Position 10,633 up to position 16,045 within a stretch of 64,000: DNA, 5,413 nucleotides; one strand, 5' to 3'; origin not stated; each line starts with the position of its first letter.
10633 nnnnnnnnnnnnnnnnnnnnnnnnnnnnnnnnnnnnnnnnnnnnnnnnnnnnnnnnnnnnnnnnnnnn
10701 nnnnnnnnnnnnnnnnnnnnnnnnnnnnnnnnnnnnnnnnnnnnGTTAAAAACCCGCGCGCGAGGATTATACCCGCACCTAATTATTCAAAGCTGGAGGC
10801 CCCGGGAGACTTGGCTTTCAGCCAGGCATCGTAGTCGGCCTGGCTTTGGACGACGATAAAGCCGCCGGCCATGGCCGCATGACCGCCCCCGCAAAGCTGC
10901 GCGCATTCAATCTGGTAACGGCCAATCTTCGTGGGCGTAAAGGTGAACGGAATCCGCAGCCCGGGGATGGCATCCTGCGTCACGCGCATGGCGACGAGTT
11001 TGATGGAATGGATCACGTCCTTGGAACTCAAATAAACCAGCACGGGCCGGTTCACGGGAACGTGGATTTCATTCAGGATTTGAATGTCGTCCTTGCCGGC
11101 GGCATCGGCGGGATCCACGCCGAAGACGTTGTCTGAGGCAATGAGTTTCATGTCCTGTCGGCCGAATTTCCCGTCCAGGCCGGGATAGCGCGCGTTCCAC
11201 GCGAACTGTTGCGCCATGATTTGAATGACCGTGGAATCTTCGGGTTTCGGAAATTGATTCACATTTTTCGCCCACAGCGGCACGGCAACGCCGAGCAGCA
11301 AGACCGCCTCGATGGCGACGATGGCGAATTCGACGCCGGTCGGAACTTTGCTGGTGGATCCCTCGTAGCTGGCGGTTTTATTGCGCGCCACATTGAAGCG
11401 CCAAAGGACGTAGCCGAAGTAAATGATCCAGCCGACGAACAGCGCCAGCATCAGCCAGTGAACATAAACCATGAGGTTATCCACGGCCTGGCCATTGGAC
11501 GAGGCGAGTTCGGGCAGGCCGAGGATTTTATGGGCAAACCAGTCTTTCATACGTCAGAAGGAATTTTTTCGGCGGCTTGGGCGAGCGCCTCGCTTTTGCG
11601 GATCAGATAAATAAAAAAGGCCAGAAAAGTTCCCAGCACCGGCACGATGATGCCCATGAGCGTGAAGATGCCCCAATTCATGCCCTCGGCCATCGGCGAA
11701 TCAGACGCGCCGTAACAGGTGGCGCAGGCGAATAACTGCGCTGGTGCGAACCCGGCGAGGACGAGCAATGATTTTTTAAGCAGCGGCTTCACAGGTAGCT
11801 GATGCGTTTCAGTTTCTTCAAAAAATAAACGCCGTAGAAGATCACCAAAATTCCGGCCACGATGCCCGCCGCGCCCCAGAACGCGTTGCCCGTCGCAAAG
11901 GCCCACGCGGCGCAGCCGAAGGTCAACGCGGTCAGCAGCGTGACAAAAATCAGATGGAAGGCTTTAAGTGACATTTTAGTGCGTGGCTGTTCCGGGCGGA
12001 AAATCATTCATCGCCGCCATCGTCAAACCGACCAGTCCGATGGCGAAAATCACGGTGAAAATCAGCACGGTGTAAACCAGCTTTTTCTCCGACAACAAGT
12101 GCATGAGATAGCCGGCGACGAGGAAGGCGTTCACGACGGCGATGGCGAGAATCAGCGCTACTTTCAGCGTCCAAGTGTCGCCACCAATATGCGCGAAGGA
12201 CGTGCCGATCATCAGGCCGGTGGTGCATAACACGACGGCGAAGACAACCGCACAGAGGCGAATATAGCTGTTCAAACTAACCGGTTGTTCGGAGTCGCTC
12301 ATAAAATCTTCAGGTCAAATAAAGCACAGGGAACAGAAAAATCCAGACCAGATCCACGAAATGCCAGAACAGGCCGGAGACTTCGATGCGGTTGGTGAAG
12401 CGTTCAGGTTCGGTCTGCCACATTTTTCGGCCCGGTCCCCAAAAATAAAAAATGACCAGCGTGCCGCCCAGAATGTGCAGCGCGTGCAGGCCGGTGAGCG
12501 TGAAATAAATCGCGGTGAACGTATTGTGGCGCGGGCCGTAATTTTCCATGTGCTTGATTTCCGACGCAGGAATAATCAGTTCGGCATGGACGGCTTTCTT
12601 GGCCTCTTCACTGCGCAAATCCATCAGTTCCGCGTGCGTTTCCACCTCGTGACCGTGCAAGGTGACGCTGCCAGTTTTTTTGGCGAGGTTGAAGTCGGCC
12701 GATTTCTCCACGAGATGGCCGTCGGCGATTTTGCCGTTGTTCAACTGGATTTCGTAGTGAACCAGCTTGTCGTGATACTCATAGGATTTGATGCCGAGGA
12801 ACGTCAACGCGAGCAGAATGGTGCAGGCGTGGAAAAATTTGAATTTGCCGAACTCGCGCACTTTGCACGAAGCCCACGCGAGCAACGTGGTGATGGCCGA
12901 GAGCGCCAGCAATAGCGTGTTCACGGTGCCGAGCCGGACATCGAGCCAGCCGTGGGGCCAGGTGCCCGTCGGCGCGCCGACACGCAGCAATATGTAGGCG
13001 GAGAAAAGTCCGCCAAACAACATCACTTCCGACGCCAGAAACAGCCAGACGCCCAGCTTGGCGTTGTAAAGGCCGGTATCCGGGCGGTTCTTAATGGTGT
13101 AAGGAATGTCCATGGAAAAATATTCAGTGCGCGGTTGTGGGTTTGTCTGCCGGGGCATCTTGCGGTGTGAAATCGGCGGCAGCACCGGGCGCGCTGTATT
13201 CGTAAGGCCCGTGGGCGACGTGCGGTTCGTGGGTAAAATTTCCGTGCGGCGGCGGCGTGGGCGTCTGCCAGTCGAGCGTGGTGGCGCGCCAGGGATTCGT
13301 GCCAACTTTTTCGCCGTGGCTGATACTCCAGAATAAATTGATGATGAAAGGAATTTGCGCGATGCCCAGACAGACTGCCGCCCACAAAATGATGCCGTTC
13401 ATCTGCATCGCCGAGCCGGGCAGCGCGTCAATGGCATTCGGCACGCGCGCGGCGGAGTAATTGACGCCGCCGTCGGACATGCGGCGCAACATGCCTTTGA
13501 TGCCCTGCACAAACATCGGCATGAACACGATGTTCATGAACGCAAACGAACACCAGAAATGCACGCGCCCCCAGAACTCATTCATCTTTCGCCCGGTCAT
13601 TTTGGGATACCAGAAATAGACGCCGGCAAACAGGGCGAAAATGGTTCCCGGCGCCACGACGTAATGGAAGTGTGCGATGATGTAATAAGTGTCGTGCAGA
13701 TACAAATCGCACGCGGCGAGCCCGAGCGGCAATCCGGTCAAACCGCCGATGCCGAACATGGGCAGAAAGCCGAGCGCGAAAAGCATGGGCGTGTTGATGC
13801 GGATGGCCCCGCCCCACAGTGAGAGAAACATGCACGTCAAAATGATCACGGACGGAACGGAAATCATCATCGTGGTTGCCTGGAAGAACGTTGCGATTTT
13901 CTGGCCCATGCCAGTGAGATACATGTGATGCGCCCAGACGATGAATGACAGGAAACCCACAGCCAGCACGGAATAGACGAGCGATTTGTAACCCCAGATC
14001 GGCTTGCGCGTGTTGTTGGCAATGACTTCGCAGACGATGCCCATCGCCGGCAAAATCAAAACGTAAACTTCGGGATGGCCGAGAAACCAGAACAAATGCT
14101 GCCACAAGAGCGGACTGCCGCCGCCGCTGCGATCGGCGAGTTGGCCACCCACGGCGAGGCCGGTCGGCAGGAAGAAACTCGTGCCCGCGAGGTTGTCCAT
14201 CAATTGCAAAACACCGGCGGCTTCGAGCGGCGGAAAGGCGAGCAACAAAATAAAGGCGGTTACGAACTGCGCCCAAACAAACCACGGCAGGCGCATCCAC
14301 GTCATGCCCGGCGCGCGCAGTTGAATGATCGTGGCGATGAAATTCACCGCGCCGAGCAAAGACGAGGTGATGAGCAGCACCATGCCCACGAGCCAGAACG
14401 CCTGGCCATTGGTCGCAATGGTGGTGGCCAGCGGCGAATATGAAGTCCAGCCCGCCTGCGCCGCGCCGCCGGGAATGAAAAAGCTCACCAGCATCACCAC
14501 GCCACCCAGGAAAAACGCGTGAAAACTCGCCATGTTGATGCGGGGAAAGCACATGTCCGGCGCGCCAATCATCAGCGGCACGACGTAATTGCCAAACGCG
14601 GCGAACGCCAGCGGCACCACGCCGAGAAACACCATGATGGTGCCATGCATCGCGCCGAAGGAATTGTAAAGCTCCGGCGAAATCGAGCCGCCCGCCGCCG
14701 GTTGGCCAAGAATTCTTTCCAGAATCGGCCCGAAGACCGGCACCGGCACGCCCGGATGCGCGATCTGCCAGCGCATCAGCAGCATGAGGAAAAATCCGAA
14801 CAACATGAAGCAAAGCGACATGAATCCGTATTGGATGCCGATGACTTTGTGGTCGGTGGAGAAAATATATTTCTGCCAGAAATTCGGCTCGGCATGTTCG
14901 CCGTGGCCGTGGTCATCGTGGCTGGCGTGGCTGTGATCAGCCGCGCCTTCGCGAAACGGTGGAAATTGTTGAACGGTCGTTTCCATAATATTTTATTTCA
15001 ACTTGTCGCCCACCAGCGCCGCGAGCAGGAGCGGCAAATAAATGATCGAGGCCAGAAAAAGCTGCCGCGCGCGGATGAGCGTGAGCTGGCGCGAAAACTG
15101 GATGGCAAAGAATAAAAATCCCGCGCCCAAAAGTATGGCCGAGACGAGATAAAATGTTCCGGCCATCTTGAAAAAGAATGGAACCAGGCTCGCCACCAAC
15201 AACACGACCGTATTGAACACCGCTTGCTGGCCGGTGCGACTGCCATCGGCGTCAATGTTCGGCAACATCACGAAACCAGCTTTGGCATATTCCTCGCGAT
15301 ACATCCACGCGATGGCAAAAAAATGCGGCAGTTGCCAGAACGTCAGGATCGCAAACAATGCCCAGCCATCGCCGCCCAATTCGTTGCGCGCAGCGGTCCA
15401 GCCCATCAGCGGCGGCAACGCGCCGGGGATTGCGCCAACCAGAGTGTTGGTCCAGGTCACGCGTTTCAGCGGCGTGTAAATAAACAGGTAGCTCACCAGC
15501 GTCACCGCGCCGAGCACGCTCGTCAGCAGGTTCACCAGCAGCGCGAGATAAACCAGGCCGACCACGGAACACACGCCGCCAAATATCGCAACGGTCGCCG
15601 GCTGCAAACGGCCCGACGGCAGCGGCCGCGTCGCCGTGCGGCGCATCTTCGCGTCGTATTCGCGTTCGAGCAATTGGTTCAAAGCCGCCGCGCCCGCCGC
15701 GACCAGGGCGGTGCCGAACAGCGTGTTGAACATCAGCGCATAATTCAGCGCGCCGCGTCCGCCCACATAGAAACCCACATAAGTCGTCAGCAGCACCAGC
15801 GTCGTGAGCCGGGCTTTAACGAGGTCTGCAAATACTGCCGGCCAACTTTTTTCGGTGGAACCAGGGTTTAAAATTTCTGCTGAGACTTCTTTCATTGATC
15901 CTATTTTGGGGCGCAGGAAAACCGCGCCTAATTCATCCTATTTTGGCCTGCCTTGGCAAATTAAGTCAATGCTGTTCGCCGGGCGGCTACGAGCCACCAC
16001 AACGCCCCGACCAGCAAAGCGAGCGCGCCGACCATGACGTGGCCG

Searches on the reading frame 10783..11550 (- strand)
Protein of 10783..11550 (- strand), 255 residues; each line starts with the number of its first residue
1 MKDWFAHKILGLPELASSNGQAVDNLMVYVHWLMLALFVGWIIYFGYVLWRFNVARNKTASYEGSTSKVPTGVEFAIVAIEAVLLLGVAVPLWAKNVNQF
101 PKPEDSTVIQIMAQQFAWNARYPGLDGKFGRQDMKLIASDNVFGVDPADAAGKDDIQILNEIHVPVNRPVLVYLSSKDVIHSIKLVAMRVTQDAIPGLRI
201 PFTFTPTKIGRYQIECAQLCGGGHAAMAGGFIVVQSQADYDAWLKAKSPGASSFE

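Call 78: search_protein_families(library=pfam, proteins=[window:10783-11550:-], max_evalue=0.0001)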
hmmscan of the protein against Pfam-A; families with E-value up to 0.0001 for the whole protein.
window:10783-11550:- (255 aa): 1 family
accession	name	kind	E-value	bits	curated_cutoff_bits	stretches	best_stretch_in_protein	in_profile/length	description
PF00116.26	COX2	-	9.7e-12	45.3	22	1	110-234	4-117/120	Cytochrome C oxidase subunit II, periplasmic domain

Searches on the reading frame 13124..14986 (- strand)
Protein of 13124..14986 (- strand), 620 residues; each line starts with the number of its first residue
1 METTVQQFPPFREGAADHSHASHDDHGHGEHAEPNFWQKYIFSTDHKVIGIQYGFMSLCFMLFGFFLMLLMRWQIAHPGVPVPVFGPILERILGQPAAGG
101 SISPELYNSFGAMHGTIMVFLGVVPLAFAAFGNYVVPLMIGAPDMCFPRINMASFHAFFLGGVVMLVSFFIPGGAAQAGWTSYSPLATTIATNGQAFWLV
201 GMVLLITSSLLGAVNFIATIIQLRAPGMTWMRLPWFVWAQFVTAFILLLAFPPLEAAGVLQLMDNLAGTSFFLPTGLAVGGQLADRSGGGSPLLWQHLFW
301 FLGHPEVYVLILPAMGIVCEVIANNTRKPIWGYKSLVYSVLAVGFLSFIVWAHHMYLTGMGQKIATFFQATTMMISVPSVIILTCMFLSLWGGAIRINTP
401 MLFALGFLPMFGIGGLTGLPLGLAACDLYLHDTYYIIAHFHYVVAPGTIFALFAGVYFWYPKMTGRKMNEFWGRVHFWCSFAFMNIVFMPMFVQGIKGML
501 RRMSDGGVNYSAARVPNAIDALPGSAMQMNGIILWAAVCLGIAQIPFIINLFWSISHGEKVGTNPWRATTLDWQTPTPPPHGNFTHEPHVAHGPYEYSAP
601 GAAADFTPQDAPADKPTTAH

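Call 78: search_protein_families(library=pfam, proteins=[window:13124-14986:-], max_evalue=0.0001)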
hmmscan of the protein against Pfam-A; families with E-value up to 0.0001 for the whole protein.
window:13124-14986:- (620 aa): 1 family
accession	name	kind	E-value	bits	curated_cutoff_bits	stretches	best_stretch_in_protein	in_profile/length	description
PF00115.25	COX1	-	7.7e-132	440.7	34.8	1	49-510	2-413/436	Cytochrome C and Quinol oxidase polypeptide I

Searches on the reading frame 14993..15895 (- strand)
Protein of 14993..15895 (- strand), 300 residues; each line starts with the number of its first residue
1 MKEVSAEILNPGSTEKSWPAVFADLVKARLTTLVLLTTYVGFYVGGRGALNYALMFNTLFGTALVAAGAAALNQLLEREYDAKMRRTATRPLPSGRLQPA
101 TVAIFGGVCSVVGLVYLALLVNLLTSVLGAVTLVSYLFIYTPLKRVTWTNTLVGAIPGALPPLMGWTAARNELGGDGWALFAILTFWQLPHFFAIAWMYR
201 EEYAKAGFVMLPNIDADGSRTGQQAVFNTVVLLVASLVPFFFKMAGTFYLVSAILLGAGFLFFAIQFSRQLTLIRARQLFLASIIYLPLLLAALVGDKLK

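Call 78: search_protein_families(library=pfam, proteins=[window:14993-15895:-], max_evalue=0.0001)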
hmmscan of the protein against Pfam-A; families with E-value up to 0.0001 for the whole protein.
window:14993-15895:- (300 aa): 1 family
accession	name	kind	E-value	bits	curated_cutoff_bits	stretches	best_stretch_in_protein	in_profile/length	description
PF01040.23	UbiA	-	2.5e-58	197.7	34.2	1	34-280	1-244/250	UbiA prenyltransferase family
